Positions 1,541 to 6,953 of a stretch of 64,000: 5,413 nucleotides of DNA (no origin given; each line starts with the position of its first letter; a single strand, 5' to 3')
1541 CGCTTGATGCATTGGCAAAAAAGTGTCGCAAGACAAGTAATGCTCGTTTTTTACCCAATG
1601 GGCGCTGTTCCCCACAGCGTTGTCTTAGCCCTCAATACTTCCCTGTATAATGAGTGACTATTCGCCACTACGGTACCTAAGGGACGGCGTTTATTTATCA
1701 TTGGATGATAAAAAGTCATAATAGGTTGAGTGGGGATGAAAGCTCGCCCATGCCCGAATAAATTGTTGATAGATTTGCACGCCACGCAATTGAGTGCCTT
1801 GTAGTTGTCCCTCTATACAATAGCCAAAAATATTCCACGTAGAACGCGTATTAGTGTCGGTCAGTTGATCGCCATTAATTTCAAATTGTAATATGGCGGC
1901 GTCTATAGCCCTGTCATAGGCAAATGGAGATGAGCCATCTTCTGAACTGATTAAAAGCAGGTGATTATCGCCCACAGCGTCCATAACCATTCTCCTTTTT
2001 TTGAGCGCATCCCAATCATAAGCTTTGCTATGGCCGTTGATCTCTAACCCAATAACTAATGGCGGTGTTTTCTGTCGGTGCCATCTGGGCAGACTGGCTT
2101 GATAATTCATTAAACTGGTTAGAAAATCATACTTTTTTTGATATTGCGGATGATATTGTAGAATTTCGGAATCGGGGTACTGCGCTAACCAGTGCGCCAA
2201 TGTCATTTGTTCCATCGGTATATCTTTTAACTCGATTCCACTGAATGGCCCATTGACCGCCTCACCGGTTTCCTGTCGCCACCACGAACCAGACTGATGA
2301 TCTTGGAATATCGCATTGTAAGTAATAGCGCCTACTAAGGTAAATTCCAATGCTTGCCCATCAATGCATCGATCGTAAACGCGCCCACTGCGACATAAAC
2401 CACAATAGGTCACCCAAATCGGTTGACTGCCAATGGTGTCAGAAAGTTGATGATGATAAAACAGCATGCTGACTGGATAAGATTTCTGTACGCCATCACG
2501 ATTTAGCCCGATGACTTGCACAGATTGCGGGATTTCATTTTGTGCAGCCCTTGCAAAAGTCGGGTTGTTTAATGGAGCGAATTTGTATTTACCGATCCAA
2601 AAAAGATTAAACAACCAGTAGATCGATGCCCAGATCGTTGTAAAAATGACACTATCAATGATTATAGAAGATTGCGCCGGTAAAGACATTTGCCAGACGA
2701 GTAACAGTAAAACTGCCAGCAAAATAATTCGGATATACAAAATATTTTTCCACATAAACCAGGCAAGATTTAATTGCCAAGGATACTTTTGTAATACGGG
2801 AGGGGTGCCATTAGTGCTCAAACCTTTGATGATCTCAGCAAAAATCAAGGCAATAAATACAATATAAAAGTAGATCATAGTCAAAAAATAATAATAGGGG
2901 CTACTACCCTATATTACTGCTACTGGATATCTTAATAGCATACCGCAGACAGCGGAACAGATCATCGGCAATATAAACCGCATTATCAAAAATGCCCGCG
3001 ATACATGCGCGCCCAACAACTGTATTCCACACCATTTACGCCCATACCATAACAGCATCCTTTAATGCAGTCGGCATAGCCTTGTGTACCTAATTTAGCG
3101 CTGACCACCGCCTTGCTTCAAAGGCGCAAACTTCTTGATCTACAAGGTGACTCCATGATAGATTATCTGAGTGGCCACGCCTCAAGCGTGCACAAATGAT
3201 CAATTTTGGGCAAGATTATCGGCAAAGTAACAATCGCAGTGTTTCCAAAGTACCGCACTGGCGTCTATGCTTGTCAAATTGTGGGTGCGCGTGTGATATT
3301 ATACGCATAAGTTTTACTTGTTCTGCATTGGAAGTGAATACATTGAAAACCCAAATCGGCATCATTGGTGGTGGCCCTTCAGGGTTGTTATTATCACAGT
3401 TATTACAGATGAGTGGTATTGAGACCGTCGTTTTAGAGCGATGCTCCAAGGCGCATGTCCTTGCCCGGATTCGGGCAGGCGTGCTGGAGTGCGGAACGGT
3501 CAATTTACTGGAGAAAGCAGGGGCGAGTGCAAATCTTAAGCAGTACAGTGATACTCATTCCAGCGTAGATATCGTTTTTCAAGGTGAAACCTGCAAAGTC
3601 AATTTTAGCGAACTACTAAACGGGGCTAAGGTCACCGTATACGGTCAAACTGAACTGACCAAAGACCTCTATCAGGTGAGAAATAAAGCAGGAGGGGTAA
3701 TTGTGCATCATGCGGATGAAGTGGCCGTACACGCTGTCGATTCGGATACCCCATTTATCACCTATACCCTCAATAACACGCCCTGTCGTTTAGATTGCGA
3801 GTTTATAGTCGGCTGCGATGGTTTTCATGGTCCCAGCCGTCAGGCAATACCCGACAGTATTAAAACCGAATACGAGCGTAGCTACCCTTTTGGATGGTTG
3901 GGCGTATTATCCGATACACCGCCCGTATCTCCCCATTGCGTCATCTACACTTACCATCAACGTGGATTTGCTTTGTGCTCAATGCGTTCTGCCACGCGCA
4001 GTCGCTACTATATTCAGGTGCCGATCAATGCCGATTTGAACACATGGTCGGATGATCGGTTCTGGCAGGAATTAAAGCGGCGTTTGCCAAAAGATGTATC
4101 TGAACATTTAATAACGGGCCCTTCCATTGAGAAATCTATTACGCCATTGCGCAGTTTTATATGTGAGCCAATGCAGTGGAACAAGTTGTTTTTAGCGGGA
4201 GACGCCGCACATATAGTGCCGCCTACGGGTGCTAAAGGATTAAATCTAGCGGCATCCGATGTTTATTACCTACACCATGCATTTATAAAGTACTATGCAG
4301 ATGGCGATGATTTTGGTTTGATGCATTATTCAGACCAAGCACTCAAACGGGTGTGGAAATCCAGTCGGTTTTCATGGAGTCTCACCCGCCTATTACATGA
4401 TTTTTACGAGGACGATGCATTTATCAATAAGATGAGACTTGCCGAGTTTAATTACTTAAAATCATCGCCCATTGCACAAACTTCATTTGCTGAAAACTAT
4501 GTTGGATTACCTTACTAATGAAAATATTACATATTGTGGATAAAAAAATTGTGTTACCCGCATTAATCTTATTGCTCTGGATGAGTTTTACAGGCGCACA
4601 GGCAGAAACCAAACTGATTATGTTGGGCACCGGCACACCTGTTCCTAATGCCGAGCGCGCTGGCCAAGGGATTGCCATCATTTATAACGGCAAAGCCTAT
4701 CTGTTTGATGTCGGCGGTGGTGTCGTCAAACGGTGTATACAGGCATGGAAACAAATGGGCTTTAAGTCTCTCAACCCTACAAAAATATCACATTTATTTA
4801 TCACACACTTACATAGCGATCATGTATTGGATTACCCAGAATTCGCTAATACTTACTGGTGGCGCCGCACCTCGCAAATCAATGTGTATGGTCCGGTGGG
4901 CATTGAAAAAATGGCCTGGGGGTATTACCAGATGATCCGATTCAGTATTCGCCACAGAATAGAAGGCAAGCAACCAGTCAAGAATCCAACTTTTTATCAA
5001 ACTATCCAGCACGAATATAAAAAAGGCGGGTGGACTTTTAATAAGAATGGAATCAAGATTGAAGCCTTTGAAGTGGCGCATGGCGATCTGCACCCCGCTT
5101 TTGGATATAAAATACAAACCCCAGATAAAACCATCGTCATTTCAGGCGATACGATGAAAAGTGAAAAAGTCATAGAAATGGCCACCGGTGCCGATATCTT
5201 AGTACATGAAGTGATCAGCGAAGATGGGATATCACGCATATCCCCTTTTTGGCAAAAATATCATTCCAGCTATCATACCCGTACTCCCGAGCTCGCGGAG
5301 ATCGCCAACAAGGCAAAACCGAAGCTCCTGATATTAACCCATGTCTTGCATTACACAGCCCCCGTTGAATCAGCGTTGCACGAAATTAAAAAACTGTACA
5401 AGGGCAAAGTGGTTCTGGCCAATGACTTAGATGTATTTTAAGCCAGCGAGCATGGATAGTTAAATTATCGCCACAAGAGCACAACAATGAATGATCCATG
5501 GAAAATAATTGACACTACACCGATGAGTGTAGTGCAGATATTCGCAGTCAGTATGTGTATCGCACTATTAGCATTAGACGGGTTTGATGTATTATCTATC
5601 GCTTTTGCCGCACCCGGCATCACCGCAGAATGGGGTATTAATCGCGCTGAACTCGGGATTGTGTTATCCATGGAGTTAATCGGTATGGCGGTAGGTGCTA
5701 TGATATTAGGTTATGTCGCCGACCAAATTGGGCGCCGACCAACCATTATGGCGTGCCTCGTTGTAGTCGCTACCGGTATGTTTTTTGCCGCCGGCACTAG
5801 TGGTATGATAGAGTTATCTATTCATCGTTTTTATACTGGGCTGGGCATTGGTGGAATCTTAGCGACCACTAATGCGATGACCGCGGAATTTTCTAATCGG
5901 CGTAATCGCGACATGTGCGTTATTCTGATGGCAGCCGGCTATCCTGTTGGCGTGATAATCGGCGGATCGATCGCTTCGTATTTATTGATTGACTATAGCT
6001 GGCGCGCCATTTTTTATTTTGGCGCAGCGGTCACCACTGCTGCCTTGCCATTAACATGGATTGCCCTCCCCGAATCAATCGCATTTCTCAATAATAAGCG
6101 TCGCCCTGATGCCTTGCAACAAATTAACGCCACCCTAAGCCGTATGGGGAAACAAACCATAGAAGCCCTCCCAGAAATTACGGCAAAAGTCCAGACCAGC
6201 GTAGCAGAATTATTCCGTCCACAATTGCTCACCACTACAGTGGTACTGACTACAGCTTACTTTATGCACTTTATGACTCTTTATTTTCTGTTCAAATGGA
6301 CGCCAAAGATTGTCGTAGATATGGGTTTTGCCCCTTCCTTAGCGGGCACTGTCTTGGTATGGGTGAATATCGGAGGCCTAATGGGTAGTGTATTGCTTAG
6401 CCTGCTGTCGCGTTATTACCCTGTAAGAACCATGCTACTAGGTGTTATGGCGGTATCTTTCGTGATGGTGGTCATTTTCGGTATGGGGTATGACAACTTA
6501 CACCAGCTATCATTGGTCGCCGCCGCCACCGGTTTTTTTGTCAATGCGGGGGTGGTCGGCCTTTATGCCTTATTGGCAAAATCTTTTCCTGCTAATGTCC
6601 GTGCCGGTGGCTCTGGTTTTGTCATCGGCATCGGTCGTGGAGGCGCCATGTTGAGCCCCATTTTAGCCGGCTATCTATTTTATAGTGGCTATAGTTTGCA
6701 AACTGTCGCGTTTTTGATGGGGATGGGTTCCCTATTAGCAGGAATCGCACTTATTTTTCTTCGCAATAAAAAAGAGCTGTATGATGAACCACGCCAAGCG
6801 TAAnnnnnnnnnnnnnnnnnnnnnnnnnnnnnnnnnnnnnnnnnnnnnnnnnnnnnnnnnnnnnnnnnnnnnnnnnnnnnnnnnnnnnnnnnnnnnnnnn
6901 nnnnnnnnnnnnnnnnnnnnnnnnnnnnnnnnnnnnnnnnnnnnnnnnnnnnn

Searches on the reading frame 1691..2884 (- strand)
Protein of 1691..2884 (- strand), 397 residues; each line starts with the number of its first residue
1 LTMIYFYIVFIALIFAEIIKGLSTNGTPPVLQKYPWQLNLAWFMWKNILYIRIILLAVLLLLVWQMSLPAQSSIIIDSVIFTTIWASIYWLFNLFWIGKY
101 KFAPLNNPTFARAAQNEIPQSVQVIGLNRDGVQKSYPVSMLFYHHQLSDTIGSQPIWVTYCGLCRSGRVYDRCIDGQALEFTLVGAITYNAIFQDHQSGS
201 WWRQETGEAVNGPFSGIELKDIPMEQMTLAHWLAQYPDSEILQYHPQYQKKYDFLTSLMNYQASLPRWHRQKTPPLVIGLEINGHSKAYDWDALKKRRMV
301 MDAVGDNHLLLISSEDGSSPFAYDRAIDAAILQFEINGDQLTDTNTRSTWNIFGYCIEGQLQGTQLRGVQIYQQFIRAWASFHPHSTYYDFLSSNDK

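Call 101: search_protein_families(library=pfam, max_evalue=0.00001, proteins=[window:1691-2884:-])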
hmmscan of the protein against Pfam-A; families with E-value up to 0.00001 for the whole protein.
window:1691-2884:- (397 aa): 1 family
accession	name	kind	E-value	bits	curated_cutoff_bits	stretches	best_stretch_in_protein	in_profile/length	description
PF11376.13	DUF3179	-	1.4e-55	189.2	27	1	105-385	7-291/292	Protein of unknown function (DUF3179)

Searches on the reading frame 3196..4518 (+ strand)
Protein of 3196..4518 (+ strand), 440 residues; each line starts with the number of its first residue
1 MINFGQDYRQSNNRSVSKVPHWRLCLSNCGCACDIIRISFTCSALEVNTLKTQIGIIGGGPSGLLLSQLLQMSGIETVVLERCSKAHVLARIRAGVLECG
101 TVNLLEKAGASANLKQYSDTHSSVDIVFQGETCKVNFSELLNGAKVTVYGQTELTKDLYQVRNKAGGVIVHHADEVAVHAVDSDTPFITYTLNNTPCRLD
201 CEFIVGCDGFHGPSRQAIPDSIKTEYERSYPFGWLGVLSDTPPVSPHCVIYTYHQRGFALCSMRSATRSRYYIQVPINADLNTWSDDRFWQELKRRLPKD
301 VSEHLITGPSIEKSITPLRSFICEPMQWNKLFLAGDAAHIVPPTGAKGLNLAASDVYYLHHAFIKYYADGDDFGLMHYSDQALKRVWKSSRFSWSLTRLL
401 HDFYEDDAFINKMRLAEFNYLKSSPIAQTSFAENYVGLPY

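Call 101: search_protein_families(library=pfam, max_evalue=0.00001, proteins=[window:3196-4518:+])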
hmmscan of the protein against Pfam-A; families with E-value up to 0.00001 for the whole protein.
window:3196-4518:+ (440 aa): 1 family
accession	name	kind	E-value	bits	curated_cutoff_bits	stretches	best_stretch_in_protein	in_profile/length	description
PF01494.25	FAD_binding_3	-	6.8e-84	282.5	22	1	51-392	1-348/349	FAD binding domain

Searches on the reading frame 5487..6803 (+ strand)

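Call 101: search_protein_families(library=pfam, max_evalue=0.00001, proteins=[window:5487-6803:+])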
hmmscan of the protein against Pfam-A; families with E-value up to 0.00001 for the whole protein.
window:5487-6803:+ (438 aa): 3 families
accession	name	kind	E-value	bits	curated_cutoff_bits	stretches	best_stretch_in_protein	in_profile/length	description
PF07690.21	MFS_1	-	6e-43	147.5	33.4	2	28-331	5-285/347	Major Facilitator Superfamily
PF00083.30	Sugar_tr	-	1.8e-20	73.7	22.3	1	55-425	47-437/452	Sugar (and other) transporter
PF06779.20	MFS_4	-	3.4e-07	30.4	26.3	1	39-197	13-174/364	Uncharacterised MFS-type transporter YbfB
